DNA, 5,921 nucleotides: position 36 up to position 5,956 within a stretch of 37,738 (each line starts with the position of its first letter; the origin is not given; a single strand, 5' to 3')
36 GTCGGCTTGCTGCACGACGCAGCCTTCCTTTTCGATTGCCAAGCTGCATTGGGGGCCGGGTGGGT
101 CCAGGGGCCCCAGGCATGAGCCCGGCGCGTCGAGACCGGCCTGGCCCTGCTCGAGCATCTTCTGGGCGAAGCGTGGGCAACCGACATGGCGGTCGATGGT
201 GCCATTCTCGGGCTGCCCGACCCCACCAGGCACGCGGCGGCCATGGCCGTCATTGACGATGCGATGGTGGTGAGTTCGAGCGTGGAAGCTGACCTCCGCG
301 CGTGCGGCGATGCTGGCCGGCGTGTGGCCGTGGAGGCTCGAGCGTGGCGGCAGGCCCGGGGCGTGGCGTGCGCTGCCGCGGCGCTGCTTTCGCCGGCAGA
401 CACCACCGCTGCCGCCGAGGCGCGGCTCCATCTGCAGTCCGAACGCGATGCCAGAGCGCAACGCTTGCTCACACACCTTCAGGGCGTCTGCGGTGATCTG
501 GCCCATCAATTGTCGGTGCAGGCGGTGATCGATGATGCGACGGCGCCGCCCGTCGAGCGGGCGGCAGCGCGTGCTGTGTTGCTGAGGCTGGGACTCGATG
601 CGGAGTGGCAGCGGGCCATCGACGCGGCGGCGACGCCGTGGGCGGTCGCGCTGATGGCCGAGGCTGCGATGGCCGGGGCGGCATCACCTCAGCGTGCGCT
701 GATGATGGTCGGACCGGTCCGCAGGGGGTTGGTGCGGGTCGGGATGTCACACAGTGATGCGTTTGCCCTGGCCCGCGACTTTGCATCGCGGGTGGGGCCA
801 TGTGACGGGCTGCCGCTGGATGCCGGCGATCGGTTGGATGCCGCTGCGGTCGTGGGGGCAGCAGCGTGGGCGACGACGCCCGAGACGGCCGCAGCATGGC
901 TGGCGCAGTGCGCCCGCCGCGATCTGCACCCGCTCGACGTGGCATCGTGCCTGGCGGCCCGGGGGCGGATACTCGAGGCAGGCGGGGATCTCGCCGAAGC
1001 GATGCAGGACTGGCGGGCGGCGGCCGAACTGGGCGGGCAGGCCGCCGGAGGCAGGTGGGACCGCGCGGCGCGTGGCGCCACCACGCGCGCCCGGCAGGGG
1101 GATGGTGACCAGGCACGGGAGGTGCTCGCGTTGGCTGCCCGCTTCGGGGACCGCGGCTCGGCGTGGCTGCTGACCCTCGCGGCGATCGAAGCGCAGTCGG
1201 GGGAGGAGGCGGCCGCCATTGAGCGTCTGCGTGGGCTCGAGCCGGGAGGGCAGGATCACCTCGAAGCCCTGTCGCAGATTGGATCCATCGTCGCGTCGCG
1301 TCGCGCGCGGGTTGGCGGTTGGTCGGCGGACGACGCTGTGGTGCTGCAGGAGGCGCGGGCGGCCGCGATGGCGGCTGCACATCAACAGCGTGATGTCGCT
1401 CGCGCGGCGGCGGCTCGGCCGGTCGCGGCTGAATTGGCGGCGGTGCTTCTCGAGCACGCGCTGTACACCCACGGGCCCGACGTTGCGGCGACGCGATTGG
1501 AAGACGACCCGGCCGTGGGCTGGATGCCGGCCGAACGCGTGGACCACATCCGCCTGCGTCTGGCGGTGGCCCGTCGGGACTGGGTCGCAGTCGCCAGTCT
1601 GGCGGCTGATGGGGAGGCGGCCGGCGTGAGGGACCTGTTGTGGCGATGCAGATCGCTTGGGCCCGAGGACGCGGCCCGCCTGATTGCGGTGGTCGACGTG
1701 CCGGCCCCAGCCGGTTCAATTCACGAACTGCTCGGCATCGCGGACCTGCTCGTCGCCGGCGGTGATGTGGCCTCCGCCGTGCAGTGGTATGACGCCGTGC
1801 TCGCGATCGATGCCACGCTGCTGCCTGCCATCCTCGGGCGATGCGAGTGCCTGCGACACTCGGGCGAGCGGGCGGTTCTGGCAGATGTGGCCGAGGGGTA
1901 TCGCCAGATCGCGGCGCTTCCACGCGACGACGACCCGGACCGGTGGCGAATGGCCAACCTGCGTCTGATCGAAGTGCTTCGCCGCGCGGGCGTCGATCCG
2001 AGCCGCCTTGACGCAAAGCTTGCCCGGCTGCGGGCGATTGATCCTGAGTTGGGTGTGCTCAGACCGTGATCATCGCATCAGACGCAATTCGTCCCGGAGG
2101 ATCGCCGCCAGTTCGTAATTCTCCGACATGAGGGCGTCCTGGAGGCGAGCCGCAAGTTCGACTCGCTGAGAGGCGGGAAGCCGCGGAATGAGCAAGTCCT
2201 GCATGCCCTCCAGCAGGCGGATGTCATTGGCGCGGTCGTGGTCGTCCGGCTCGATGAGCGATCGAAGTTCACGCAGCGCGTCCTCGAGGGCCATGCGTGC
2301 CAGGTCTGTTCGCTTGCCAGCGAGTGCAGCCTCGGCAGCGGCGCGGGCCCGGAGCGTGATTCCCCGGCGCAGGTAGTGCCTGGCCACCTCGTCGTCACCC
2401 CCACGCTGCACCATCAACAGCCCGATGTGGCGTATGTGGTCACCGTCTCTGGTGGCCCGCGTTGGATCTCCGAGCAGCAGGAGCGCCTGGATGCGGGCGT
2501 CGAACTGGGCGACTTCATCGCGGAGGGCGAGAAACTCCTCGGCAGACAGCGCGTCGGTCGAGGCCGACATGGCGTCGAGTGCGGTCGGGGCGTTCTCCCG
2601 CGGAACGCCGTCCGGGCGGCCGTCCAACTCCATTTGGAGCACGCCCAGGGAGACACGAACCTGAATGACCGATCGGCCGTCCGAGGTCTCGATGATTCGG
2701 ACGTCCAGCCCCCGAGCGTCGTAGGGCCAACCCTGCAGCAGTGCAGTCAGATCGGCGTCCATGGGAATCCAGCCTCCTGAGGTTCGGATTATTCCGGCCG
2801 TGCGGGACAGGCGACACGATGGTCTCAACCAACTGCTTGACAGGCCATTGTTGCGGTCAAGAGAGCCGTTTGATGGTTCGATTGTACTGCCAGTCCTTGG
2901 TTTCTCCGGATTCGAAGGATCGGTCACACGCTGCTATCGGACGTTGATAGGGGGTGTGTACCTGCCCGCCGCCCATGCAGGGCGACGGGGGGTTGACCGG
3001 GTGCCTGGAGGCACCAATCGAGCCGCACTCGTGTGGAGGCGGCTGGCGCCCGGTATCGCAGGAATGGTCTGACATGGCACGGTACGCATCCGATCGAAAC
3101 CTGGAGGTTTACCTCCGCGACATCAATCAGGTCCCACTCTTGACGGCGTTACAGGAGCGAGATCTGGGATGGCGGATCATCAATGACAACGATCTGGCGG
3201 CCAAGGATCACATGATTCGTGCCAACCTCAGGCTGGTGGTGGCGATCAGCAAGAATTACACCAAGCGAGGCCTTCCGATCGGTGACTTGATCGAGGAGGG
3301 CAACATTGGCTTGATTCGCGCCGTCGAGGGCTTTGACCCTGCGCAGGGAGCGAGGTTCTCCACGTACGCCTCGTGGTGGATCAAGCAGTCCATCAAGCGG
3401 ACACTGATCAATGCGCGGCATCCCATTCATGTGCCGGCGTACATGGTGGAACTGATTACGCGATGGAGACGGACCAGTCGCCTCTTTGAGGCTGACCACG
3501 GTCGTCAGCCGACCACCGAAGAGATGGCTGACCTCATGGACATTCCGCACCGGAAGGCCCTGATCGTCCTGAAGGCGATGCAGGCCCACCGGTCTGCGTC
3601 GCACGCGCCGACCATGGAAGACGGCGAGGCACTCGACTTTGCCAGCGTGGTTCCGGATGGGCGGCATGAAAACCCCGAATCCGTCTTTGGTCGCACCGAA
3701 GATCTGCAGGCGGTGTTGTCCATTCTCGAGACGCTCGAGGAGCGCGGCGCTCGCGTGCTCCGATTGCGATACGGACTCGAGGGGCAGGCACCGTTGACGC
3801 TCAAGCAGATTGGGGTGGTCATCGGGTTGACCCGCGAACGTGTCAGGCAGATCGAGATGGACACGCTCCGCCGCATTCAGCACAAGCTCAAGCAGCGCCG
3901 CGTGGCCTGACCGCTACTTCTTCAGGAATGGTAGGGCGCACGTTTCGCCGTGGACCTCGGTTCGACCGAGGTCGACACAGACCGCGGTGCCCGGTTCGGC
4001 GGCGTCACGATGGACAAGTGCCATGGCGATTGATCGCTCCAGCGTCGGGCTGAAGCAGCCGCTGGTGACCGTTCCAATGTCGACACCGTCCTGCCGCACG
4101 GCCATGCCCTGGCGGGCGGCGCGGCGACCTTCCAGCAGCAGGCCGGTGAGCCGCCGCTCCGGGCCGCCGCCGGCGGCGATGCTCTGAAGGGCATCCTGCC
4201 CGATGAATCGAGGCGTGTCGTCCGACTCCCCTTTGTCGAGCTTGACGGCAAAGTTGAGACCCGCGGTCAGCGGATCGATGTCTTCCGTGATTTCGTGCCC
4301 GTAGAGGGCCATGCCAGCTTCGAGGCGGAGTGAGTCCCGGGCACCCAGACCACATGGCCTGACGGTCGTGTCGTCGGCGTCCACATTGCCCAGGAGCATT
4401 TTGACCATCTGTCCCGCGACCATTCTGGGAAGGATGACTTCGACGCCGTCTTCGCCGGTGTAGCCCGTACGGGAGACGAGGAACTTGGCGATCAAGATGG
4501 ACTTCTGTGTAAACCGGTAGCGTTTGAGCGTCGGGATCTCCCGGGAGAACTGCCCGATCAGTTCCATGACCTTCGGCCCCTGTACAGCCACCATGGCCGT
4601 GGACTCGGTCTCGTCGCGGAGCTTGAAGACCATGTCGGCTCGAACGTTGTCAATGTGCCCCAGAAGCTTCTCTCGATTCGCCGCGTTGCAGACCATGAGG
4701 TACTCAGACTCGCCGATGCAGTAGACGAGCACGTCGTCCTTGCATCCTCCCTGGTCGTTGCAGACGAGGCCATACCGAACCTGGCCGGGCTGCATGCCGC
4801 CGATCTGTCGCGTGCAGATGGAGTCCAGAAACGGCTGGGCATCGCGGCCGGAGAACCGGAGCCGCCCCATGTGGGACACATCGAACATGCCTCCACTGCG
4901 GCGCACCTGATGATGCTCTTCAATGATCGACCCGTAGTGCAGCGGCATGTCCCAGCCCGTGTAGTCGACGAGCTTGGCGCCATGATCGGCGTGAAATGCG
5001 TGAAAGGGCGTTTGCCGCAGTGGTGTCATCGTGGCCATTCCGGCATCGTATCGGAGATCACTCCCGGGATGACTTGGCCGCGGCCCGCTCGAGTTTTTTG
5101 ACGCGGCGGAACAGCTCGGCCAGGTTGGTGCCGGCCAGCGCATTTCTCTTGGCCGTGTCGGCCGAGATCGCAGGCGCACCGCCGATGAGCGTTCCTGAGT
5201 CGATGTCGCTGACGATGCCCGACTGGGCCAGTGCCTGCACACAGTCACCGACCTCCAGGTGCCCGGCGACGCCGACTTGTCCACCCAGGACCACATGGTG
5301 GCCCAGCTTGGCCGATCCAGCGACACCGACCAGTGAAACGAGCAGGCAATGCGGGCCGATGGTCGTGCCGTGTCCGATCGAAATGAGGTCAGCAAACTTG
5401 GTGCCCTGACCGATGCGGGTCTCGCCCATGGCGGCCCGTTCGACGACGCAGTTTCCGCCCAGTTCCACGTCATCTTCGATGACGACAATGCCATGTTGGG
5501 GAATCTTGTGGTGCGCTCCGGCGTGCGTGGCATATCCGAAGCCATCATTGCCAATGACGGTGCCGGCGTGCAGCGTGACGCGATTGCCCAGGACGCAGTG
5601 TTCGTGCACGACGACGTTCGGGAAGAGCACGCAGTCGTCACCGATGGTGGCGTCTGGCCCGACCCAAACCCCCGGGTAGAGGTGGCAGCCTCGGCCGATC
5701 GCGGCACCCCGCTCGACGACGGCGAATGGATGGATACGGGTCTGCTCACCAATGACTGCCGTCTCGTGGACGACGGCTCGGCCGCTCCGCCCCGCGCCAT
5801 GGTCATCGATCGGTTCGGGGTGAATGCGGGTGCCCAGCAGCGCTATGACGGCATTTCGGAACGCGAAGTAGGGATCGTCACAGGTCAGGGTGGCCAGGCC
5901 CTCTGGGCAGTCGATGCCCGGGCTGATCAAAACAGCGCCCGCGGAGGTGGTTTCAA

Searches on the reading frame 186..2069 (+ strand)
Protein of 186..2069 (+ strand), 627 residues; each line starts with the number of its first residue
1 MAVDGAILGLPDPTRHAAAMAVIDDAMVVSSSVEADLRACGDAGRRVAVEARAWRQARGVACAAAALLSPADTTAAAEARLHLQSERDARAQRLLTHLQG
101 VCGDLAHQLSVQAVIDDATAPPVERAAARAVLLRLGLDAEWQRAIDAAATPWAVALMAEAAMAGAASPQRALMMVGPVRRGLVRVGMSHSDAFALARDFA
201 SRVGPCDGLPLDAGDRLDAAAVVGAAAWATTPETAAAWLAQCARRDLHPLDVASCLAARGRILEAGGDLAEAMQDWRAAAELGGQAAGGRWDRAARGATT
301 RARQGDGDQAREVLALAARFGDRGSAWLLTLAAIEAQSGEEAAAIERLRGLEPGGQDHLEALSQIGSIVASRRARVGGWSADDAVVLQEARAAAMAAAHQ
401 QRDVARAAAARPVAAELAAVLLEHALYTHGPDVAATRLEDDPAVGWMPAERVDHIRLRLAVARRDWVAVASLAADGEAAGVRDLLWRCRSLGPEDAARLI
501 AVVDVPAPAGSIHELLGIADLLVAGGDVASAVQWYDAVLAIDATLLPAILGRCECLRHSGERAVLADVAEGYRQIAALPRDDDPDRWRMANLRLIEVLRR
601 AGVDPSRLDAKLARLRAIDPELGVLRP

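Call 5: search_protein_families(library=pfam, proteins=[window:186-2069:+], max_evalue=0.01)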
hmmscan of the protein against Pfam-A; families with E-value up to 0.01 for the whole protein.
window:186-2069:+ (627 aa): 1 family
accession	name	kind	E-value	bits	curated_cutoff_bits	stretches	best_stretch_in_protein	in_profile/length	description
PF13414.12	TPR_11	-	0.0062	16.7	26.8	0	520-543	2-25/42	TPR repeat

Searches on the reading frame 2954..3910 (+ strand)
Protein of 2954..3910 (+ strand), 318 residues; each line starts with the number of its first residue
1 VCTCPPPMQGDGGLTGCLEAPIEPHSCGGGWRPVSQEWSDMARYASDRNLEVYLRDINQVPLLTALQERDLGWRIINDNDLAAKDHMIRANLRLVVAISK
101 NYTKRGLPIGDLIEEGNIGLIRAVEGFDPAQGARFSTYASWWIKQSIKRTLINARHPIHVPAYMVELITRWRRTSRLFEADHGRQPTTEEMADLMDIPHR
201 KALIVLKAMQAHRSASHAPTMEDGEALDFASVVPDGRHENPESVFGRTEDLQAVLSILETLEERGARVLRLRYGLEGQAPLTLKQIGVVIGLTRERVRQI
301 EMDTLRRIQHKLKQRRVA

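Call 5: search_protein_families(library=pfam, proteins=[window:2954-3910:+], max_evalue=0.01)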
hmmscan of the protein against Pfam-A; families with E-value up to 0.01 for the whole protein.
window:2954-3910:+ (318 aa): 4 families
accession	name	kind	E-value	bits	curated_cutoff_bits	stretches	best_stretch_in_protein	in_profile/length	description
PF04542.20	Sigma70_r2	-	6.5e-18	64.7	24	1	87-151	1-65/71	Sigma-70 region 2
PF04545.22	Sigma70_r4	-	1.6e-12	47.1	24.1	1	258-310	2-50/50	Sigma-70, region 4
PF00140.25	Sigma70_r1_2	-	4.6e-06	26.9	22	1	50-75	3-28/34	Sigma-70 factor, region 1.2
PF04539.22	Sigma70_r3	-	5.6e-06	26.8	25.3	1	166-229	1-65/78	Sigma-70 region 3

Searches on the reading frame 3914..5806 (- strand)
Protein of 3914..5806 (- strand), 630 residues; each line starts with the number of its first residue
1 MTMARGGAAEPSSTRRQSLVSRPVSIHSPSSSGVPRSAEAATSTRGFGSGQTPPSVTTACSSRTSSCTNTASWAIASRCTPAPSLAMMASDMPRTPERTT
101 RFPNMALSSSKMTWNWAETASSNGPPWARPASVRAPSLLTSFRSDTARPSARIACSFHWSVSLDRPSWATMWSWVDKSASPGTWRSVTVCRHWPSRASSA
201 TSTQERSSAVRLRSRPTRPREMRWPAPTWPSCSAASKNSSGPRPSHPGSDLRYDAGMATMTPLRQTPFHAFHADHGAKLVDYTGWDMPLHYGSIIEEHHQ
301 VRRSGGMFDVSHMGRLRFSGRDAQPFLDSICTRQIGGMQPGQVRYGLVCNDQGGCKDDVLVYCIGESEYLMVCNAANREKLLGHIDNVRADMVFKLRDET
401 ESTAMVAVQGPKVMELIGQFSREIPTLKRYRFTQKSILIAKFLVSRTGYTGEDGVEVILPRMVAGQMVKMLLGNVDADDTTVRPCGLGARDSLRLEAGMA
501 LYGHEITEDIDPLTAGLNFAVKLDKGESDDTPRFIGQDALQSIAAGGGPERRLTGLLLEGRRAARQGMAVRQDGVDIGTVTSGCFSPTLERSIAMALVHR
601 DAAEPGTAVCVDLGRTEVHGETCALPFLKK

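Call 5: search_protein_families(library=pfam, proteins=[window:3914-5806:-], max_evalue=0.01)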
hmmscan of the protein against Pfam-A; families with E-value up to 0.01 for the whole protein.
window:3914-5806:- (630 aa): 2 families
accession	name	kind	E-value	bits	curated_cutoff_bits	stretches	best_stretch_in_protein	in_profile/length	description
PF01571.26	GCV_T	-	6.3e-80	268.5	25.6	1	268-520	1-255/255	Aminomethyltransferase folate-binding domain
PF08669.17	GCV_T_C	-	3.3e-19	69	25.9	1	551-629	1-80/80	Glycine cleavage T-protein C-terminal barrel domain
